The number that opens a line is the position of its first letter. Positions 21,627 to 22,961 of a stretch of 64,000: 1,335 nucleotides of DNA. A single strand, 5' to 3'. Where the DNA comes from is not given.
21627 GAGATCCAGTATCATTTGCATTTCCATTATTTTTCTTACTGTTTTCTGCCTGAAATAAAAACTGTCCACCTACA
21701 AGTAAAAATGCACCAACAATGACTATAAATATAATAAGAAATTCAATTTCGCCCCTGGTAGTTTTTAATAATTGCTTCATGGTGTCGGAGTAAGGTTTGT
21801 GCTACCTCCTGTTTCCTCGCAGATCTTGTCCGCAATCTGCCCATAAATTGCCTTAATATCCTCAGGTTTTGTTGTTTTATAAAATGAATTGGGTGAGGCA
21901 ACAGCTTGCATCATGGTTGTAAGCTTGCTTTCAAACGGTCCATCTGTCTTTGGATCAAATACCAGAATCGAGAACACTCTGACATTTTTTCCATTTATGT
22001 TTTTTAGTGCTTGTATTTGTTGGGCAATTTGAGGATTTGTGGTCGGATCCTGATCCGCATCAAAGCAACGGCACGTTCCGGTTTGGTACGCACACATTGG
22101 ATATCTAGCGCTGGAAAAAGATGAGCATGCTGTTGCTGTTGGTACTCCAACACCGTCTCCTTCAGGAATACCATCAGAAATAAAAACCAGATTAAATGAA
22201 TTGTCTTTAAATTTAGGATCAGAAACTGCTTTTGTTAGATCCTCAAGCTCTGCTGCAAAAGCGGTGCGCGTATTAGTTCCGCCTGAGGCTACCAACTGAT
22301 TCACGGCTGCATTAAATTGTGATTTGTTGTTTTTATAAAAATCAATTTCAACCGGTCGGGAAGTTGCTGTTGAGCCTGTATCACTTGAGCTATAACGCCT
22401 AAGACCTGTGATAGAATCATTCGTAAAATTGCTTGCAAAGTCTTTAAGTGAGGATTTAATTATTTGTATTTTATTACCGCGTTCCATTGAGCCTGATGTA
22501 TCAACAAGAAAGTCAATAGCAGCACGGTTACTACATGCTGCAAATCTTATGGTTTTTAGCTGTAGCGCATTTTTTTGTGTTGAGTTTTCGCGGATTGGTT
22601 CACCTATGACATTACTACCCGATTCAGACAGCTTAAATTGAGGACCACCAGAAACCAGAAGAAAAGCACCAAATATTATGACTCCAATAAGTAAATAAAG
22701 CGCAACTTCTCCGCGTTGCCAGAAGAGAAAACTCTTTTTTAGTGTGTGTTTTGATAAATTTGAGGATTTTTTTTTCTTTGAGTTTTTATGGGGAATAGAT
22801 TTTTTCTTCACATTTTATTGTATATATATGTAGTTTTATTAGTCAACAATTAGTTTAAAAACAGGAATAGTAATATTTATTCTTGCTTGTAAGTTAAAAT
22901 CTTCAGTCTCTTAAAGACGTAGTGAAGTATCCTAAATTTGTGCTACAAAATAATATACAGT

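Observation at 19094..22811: Pilin-signal / vWA adhesin / metzincin gene cluster: candidate pilus-tip adhesion-protease module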

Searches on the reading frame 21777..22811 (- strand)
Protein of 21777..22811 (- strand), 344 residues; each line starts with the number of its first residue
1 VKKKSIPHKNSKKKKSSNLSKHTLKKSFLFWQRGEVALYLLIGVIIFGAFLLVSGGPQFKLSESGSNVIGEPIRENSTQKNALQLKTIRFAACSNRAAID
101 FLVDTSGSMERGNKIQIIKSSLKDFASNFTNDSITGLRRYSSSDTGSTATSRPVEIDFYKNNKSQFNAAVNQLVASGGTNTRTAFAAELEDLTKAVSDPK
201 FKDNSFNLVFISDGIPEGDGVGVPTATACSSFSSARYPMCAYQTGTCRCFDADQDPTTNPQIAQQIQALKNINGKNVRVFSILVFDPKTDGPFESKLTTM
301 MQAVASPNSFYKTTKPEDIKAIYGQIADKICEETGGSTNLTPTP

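Call 3: search_protein_families(library=pfam, proteins=[window:21777-22811:-], max_evalue=1)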
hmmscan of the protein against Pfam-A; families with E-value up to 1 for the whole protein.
window:21777-22811:- (344 aa): 4 families
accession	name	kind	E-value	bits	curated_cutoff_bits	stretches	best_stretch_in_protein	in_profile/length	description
PF00092.34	VWA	-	2.7e-08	34.7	23.8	1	101-218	4-117/174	von Willebrand factor type A domain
PF13519.12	VWA_2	-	4e-08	34.3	27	1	101-214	3-106/107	von Willebrand factor type A domain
PF03752.18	ALF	-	0.16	12.4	25.4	1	169-184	3-18/42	Short repeats of unknown function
PF06657.18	Cep57_MT_bd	-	0.21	12.5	31.3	1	155-195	23-63/77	Centrosome microtubule-binding domain of Cep57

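Call 4: search_protein_families(library=ncbifam, proteins=[window:21777-22811:-], max_evalue=1)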
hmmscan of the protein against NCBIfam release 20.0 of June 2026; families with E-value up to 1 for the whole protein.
window:21777-22811:- (344 aa): 3 families
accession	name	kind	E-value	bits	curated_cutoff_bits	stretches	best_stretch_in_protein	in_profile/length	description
TIGR03788.1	marine_srt_targ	equivalog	0.00019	20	551.65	1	99-214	274-379/629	marine proteobacterial sortase target protein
NF046005.2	near_gluc_PtsG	equivalog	0.091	13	45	1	2-47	30-73/85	MPN207a family PTS transporter accessory protein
NF010238.0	PRK13685.1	subfamily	0.14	11.2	432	0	94-145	94-149/335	hypothetical protein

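Call 8: find_homologous_proteins(query=window:21777-22811:-)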
Query window:21777-22811:- (344 aa): 20 proteins with E <= 0.001 among 2514 candidates.
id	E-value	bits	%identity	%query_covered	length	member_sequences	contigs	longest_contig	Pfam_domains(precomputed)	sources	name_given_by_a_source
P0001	9.9e-224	760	100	100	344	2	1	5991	PF00092.35,PF13519.13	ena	-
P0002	6.3e-193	658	87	100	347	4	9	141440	PF00092.35,PF13519.13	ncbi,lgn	-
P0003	1.6e-177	608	80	100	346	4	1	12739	PF00092.35,PF13519.13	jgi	jgi:uncharacterized protein YegL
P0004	2.6e-114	400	57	100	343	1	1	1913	PF00092.35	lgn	-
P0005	7.5e-114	399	57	98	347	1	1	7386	PF00092.35,PF13519.13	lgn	-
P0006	1.9e-112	394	56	94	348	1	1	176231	PF00092.35,PF13519.13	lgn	-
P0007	1.8e-108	381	57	94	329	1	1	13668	PF00092.35,PF13519.13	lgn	-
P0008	2.5e-108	380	57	91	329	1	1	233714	PF00092.35,PF13519.13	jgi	-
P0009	3.1e-106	374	58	88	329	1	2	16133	PF00092.35,PF13519.13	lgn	-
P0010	2.8e-104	367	52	100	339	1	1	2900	PF00092.35,PF13519.13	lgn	-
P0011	7.5e-102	359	56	93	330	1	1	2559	PF00092.35,PF13519.13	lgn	-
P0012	1.3e-99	352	50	96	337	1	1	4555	PF00092.35,PF13519.13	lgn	-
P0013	9.0e-95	336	48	96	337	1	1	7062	PF00092.35,PF13519.13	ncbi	ncbi:MAG: VWA domain-containing protein [Candidatus Levyibacteriota bacterium]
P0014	3.4e-88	314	51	89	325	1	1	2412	PF00092.35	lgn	-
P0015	2.9e-40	157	40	73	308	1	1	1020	PF00092.35,PF13519.13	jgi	-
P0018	5.6e-38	149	39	74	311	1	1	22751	PF00092.35,PF13519.13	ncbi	-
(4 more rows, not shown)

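Call 10: find_encoding_contigs(protein=P0008, flank=10000, max_places=2)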
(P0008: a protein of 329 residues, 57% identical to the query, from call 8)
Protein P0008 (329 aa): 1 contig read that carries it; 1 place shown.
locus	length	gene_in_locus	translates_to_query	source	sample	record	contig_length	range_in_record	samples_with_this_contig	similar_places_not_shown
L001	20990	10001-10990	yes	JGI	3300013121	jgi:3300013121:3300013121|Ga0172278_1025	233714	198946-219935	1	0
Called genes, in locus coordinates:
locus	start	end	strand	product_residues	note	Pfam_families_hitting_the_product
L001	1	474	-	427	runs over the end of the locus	PF05977:MFS_3, PF07690:MFS_1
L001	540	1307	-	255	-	PF03734:YkuD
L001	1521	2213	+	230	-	PF04294:VanW (weak)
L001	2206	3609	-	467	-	PF00206:Lyase_1, PF08328:ASL_C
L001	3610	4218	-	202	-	PF21176:RecR_HhH, PF01751:Toprim, PF13662:Toprim_4, PF21175:RecR_C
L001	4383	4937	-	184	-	PF01765:RRF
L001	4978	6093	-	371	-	PF02163:Peptidase_M50, PF04495:GRASP55_65 (weak), PF13180:PDZ_2, PF00595:PDZ, PF17820:PDZ_6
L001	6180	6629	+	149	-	-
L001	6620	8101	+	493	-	-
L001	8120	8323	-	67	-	-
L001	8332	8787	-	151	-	PF25025:EF-Ts_N (weak), PF00889:EF_TS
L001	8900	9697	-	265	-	PF00318:Ribosomal_S2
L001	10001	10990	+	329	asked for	PF00092:VWA (weak), PF13519:VWA_2 (weak)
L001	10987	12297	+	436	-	-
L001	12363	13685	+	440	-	PF00464:SHMT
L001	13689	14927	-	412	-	PF00571:CBS, PF00571:CBS, PF08003:Methyltransf_9, PF13489:Methyltransf_23, PF13847:Methyltransf_31, PF08241:Methyltransf_11, PF08242:Methyltransf_12, PF13649:Methyltransf_25, +1 more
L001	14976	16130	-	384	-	-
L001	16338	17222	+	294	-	PF01255:Prenyltransf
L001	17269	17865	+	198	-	-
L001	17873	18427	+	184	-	PF07690:MFS_1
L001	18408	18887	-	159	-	PF00186:DHFR_1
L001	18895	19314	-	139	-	PF00293:NUDIX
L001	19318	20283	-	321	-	PF00303:Thymidylat_synt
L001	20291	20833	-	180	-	PF06559:DCD_N (weak), PF22769:DCD, PF00692:dUTPase (weak)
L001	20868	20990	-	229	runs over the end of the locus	PF01712:dNK, PF02223:Thymidylate_kin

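Call 11: find_encoding_contigs(protein=P0018, flank=10000, max_places=2)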
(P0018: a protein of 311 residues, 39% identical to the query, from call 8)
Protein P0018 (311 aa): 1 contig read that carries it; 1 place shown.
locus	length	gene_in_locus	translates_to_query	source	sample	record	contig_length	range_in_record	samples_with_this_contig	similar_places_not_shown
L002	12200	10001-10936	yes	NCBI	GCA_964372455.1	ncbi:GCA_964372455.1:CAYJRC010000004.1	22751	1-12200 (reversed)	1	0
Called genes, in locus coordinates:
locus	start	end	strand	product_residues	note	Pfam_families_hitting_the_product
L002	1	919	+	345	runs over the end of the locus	PF07995:GSDH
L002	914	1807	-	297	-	-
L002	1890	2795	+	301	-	PF13354:Beta-lactamase2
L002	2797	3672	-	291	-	PF01209:Ubie_methyltran, PF08241:Methyltransf_11, PF08242:Methyltransf_12, PF13649:Methyltransf_25, PF13847:Methyltransf_31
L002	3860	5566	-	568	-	-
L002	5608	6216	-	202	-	PF21176:RecR_HhH, PF02132:RecR_ZnF (weak), PF01751:Toprim, PF13662:Toprim_4, PF21175:RecR_C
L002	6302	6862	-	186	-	PF01765:RRF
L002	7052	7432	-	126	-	PF01042:Ribonuc_L-PSP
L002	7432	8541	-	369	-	PF02163:Peptidase_M50, PF00595:PDZ, PF04495:GRASP55_65 (weak), PF13180:PDZ_2, PF17820:PDZ_6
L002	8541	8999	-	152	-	PF00889:EF_TS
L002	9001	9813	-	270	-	PF00318:Ribosomal_S2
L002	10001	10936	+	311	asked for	PF00092:VWA (weak), PF13519:VWA_2 (weak)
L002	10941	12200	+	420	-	?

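Call 21: find_encoding_contigs(protein=P0002, flank=10000, max_places=2)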
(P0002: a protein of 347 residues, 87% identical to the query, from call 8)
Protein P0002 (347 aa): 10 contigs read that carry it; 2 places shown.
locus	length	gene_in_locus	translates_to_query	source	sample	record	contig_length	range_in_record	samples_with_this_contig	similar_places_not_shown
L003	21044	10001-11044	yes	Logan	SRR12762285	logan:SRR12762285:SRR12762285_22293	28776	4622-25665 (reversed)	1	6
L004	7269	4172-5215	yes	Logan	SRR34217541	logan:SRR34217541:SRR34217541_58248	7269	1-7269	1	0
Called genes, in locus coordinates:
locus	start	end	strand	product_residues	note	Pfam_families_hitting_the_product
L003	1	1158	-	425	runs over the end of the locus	PF05977:MFS_3, PF07690:MFS_1, PF13347:MFS_2 (weak), PF07690:MFS_1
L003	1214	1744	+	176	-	-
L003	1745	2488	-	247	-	PF03734:YkuD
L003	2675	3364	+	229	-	PF04294:VanW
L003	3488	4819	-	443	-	PF00206:Lyase_1, PF10397:ADSL_C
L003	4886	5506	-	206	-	PF21176:RecR_HhH, PF02132:RecR_ZnF (weak), PF13662:Toprim_4, PF01751:Toprim, PF21175:RecR_C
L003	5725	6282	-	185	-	PF01765:RRF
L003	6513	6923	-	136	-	PF01371:Trp_repressor, PF13384:HTH_23 (weak)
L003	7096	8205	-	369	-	PF02163:Peptidase_M50, PF00595:PDZ, PF04495:GRASP55_65 (faint), PF13180:PDZ_2, PF17820:PDZ_6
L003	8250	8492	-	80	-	-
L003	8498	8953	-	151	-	PF25025:EF-Ts_N (weak), PF00889:EF_TS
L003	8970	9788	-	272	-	PF00318:Ribosomal_S2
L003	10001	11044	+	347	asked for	PF00092:VWA (weak), PF13519:VWA_2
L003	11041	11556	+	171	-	-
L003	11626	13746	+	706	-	-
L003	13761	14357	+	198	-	-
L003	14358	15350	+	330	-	-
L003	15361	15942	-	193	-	-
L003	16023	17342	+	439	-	PF00464:SHMT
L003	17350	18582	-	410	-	PF00571:CBS, PF13489:Methyltransf_23, PF13847:Methyltransf_31, PF08241:Methyltransf_11, PF08242:Methyltransf_12, PF13649:Methyltransf_25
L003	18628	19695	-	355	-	-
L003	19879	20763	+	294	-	PF01255:Prenyltransf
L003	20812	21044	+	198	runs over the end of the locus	-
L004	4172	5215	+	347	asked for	PF00092:VWA (weak), PF13519:VWA_2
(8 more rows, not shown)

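Call 22: find_encoding_contigs(protein=P0006, flank=10000, max_places=2)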
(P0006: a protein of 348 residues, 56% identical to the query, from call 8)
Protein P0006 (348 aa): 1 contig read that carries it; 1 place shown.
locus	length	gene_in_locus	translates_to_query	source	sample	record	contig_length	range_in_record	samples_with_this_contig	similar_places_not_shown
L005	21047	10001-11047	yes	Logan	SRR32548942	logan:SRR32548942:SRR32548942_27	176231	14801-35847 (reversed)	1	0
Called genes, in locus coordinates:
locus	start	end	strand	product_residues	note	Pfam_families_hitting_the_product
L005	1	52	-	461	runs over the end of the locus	PF22422:MGH1-like_GH, PF01204:Trehalase (faint), PF03200:Glyco_hydro_63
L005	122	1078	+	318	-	PF01207:Dus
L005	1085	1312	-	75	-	PF04070:DUF378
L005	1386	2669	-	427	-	PF05977:MFS_3, PF07690:MFS_1, PF13347:MFS_2 (weak)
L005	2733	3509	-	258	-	PF03734:YkuD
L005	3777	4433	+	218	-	PF04294:VanW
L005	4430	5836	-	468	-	PF00206:Lyase_1, PF08328:ASL_C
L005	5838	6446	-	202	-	PF21176:RecR_HhH, PF01751:Toprim, PF13662:Toprim_4, PF21175:RecR_C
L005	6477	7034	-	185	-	PF01765:RRF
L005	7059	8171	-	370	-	PF02163:Peptidase_M50, PF00595:PDZ, PF04495:GRASP55_65, PF13180:PDZ_2, PF17820:PDZ_6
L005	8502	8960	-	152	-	PF25025:EF-Ts_N, PF00889:EF_TS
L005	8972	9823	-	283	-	PF00318:Ribosomal_S2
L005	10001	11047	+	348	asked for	PF00092:VWA, PF13519:VWA_2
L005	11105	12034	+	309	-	PF00092:VWA, PF13519:VWA_2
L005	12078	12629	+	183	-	-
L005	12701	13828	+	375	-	PF09471:Peptidase_M64 (faint)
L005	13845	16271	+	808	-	-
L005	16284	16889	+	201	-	-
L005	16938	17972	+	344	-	-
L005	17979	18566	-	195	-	-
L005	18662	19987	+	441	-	PF00464:SHMT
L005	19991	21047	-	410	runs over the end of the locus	PF00571:CBS, PF13489:Methyltransf_23, PF13847:Methyltransf_31, PF08241:Methyltransf_11, PF08242:Methyltransf_12, PF13649:Methyltransf_25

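Call 26: search_solved_structures(query=A1, max_evalue=0.001)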
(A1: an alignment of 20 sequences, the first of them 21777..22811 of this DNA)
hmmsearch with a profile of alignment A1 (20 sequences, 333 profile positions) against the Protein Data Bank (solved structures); distinct sequences matched with E-value up to 0.001: 5.
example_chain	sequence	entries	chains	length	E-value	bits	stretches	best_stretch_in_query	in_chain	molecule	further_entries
9c4f_I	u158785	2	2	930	9.4e-07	31.6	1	93-218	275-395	Inter-alpha-trypsin inhibitor heavy chain H4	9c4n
4f1j_A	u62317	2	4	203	0.00028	23.4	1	85-218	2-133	Thrombospondin related anonymous protein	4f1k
4hqf_A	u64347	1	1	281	0.0005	22.6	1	85-218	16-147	Thrombospondin-related anonymous protein, TRAP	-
4hqk_A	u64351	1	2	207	0.00057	22.4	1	86-218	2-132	Thrombospondin-related anonymous protein, TRAP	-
4hql_A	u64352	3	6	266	0.00091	21.7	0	85-218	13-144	Sporozoite surface protein 2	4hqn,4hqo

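Call 38: predict_structure(alignment_id=A1)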
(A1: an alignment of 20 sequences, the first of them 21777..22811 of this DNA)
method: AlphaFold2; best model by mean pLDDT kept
length: 344 residues; sequences in the alignment: 20
mean_pLDDT: 79.2   pTM: 0.71
mean pLDDT of the five models: 79.2, 78.6, 77.5, 77.4, 75.2
residues with pLDDT >= 90: 187; 70-90: 60; 50-70: 29; < 50: 68
segments of 3 or more residues with pLDDT < 50: 1-3, 12-31, 55-85, 337-344
pLDDT, mean of each block of 10 residues (from residue 1): 46 45 44 62 79 49 35 37 49 80 94 94 91 95 66 96 97 91 95 97 95 86 88 92 88 89 96 94 94 95 97 96 93 62 39
secondary structure, 60 per line:
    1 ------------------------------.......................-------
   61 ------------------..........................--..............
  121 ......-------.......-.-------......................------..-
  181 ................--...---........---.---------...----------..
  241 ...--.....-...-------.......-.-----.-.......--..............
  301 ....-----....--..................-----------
elements in order: H31-53 H79-96 E97-104 H107-126 E134-140 E150-158 H159-171 H181-196 E205-212 E239-243 E246-250 H262-268 E278-284 H287-304 E310-313 H316-333

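Call 43: fold_search(model_id=the predicted structure, library=pdb)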
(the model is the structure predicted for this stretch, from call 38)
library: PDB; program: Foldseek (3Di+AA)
matches with E <= 10: 821; with E <= 0.001: 204
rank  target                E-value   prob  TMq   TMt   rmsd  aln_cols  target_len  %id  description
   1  6m48_B                8.1e-11  1.00  0.49  0.22   8.3       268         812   19  Crystal structure of pilus adhesin, SpaC from Lactobacillus rhamnosus GG - P21212 form (released 2020-07-29)
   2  6m3y                  1.9e-10  1.00  0.48  0.21   8.1       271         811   20  Crystal structure of pilus adhesin, SpaC from Lactobacillus rhamnosus GG - open conformation (released 2020-07-29)
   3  6m48_A                6.4e-10  1.00  0.49  0.22   8.2       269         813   19  Crystal structure of pilus adhesin, SpaC from Lactobacillus rhamnosus GG - P21212 form (released 2020-07-29)
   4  7ba2_A                4.4e-09  1.00  0.44  0.37   7.6       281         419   15  D319A mutant of the PilB minor pilin from Streptococcus sanguinis (released 2021-04-28)
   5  7n1o                  5.0e-08  1.00  0.43  0.56   7.0       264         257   14  The von Willebrand factor A domain of human capillary morphogenesis gene II, flexibly fused to the 1TEL crystallization  (released 2021-06-09)
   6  8fd7_D                6.8e-08  1.00  0.40  0.16   5.0       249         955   17  Structure of the human L-type voltage-gated calcium channel Cav1.2 complexed with gabapentin (released 2023-03-22)
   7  7mix_D                9.2e-08  1.00  0.43  0.17   4.4       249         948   15  Human N-type voltage-gated calcium channel Cav2.2 in the presence of ziconotide at 3.0 Angstrom resolution (released 2021-07-07)
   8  9rt2_C1               1.0e-07  1.00  0.42  0.51   5.3       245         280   14  NetF - ANTXR2 structure (C4) (released 2026-02-18)
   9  1mhp_A                1.0e-07  1.00  0.42  0.74   4.0       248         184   14  Crystal structure of a chimeric alpha1 integrin I-domain in complex with the Fab fragment of a humanized neutralizing  (released 2003-04-15)
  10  1mhp_B                1.2e-07  1.00  0.44  0.75   3.7       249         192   14  Crystal structure of a chimeric alpha1 integrin I-domain in complex with the Fab fragment of a humanized neutralizing  (released 2003-04-15)
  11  8ft6                  1.8e-07  1.00  0.43  0.57   3.5       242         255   14  The von Willebrand factor A domain of human capillary morphogenesis gene II, flexibly fused to the 1TEL crystallization  (released 2023-03-22)
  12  4cnb_B                2.0e-07  1.00  0.43  0.39   4.2       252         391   16  Structure of proximal thread matrix protein 1 (PTMP1) from the mussel byssus - Crystal form 2 (released 2014-03-12)
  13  6uja_B                2.2e-07  1.00  0.39  0.37   9.1       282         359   13  Integrin alpha-v beta-8 in complex with pro-TGF-beta1 (released 2020-02-05)
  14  9rt4_C1               2.8e-07  1.00  0.42  0.50   5.5       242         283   14  NetF - ANTXR2 local refinement focused (released 2026-02-18)
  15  4cn9_A                3.1e-07  1.00  0.42  0.37   4.5       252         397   14  structure of proximal thread matrix protein 1 (PTMP1) from the mussel byssus with zinc occupied MIDAS motif (released 2014-03-12)
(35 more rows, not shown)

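Call 59: search_protein_families(library=pfam, proteins=[L005:13845-16271:+, L005:12701-13828:+, L001:6620-8101:+], max_evalue=1)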
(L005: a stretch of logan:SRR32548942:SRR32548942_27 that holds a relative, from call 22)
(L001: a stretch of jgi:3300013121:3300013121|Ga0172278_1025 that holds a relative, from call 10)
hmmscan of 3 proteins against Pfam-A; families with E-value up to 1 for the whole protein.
L005:13845-16271:+ (808 aa): 1 family
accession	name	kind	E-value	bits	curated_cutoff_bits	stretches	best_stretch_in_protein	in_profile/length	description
PF18633.7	zf-CCCH_8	-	0.37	11.4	34.6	0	588-601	8-21/28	Zinc-finger antiviral protein (ZAP) zinc finger domain 3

L005:12701-13828:+ (375 aa): 1 family
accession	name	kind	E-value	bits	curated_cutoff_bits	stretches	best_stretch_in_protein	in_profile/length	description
PF09471.16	Peptidase_M64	-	4.9e-06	26.4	26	1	272-342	99-165/302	IgA Peptidase M64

L001:6620-8101:+ (493 aa): 7 families
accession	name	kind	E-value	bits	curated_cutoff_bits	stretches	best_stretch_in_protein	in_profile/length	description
PF13583.11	Reprolysin_4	-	0.003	17.7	22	1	226-273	137-178/203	Metallo-peptidase family M12B Reprolysin-like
PF16313.11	DUF4953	-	0.0063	16.2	24.2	1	222-253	11-42/316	Met-zincin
PF00413.30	Peptidase_M10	-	0.009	16.3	24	1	218-241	102-125/159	Matrixin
PF10462.15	Peptidase_M66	-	0.012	15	20.6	0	226-244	194-212/306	Peptidase M66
PF13688.12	Reprolysin_5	-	0.016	15.9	27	1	221-249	138-168/196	Metallo-peptidase family M12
PF13582.12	Reprolysin_3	-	0.13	13.2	22.4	1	221-240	103-122/123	Metallo-peptidase family M12B Reprolysin-like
PF02006.22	PPS_PS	-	0.35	10.9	26.4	1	392-434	30-72/176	Phosphopantothenate/pantothenate synthetase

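Call 77: search_protein_families(library=padloc, proteins=[window:21777-22811:-], max_evalue=0.01)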
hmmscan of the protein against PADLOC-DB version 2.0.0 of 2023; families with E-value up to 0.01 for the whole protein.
window:21777-22811:- (344 aa): 0 families

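Call 78: find_related_loci(query=A1, collection=genome_contigs, flank=6000)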
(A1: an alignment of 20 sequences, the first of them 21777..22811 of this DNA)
Query A1 (344 aa) in genome_contigs; peptide patterns used: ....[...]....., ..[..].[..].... (x = any residue, [..] = any of these).
600 stretches matched a pattern (row limit reached: there are more); 56 encode a relative of the query (tblastn E <= 1e-3); 56 distinct loci.
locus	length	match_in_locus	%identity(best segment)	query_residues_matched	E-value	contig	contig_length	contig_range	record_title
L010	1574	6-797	61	79-342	5e-105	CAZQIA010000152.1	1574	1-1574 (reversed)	MAG TPA_asm: uncultured Gammaproteobacteria bacterium isolate SRP173033_co3_77 genome assembly, contig: NODE_170741_leng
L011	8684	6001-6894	28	38-332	2e-28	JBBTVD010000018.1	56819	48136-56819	MAG: Patescibacteria group bacterium isolate H14-bin010_1 H14_bin010_1_000000000018, whole genome shotgun sequence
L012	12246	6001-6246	35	93-179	4e-7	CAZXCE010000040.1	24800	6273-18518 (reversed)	MAG TPA_asm: uncultured Clostridia bacterium isolate SRP287051_co1_196 genome assembly, contig: NODE_3005_length_24800_c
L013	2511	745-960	35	101-179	6e-7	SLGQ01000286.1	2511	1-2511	MAG: Candidatus Sumerlaeota bacterium isolate CSSed165cm_107 CSSed16-5cm-257960, whole genome shotgun sequence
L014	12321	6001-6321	28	97-214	1e-6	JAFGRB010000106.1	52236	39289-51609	MAG: Deltaproteobacteria bacterium isolate Zod_Metabat.807 k87_2808637, whole genome shotgun sequence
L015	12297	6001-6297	29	74-180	2e-6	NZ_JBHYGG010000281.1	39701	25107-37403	MAG: Gemmata sp. isolate SAMS01UC_bin-009 SAMS01UC_bin-009_c70, whole genome shotgun sequence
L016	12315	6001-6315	28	99-214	3e-6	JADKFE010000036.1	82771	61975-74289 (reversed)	MAG: Deltaproteobacteria bacterium isolate Rand_18-Q3-R56-63_MAXAC.001 tig00010066-10-825720, whole genome shotgun seque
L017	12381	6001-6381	25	77-214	4e-6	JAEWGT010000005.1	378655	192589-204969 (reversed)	MAG: Proteobacteria bacterium isolate OH_PBlB_42 k127_747838, whole genome shotgun sequence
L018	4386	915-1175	29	89-180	5e-6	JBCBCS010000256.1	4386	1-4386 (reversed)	MAG: Pseudomonadota bacterium isolate J06596_4 NODE_256_length_4386_cov_4.726387, whole genome shotgun sequence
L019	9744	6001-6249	30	92-179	8e-6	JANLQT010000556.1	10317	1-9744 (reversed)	MAG: Rhodobacterales bacterium isolate OTE_38_metabat_14 OTE_38_k141_2244529, whole genome shotgun sequence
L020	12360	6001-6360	27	101-234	1e-5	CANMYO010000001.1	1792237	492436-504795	uncultured Rhodobacteraceae bacterium isolate 2-466.fasta genome assembly, contig: NODE_1, whole genome shotgun sequence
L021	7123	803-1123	32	97-214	1e-5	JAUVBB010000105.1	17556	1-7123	MAG: Deltaproteobacteria bacterium isolate CSMAG_234 CSMAG_234_k127_12198510_length_17556_cov_19.0000, whole genome shot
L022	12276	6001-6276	30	92-186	2e-5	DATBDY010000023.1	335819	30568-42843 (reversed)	MAG TPA_asm: Allosphingosinicella sp. isolate SMAG_U5823 k141_2359747, whole genome shotgun sequence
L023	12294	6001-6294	30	92-192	2e-5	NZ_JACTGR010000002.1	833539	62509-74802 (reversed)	Sphingomonas sp. JC676 2, whole genome shotgun sequence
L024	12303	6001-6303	32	92-200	2e-5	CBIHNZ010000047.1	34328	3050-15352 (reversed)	MAG TPA_asm: uncultured Sphingomonas sp. isolate SRR18156207_binner13_Refined_16 genome assembly, contig: ERZ27336867.80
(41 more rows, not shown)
